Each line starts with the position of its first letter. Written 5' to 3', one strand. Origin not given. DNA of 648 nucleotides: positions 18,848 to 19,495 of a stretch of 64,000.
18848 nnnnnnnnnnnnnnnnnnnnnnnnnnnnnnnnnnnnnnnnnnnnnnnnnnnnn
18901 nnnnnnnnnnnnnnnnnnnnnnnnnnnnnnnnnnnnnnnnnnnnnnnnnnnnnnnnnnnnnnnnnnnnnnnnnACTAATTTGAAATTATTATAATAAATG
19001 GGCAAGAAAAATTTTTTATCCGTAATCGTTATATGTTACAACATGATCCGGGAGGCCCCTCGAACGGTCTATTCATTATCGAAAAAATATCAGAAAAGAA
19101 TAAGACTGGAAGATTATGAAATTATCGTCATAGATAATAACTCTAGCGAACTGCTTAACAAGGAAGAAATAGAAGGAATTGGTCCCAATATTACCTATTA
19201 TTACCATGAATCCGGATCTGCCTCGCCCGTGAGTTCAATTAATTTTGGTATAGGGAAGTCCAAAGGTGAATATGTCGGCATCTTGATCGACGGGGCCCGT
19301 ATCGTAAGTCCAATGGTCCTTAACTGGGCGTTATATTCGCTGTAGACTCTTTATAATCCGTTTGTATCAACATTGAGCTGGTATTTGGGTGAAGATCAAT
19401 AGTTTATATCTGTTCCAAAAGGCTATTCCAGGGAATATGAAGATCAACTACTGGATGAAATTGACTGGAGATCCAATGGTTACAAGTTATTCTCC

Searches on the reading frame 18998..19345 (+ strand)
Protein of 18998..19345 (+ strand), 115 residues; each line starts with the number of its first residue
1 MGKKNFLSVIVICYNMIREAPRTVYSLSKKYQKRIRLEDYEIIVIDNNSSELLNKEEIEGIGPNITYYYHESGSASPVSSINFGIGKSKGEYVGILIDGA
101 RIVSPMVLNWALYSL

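Call 8: search_protein_families(library=pfam, proteins=[window:18998-19345:+], max_evalue=0.01)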
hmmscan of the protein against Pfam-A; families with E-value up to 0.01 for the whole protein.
window:18998-19345:+ (115 aa): 1 family
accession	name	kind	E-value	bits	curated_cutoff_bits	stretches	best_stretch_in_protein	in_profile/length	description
PF00535.33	Glycos_transf_2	-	9.9e-11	42.3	23.3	1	8-96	1-85/168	Glycosyl transferase family 2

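Call 77: find_encoding_contigs(protein=window:18998-19345:+, flank=1500, max_places=5)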
Protein window:18998-19345:+ (115 aa): 8 contigs read that carry it; 5 places shown.
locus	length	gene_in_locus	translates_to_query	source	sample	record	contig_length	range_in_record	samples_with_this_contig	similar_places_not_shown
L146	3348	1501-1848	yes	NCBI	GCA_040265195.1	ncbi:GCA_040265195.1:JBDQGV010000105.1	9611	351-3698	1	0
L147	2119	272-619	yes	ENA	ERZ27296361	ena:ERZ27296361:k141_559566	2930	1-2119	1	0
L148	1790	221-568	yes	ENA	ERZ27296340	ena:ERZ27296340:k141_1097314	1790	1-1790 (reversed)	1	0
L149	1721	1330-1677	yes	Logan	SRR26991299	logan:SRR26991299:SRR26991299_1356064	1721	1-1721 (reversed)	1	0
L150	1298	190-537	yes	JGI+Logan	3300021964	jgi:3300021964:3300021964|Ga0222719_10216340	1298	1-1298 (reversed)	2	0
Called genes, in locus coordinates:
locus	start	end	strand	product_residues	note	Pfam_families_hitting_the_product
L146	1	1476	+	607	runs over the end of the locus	?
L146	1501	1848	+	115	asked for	PF00535:Glycos_transf_2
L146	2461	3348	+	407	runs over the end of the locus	PF14907:NTP_transf_5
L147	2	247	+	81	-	?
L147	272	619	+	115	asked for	PF00535:Glycos_transf_2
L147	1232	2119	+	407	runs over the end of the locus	PF14907:NTP_transf_5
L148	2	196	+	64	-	?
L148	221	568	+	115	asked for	PF00535:Glycos_transf_2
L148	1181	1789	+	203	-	?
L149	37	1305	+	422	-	PF11854:MtrB_PioB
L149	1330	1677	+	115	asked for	PF00535:Glycos_transf_2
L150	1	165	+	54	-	?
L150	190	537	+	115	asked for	PF00535:Glycos_transf_2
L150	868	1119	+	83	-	-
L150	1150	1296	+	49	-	?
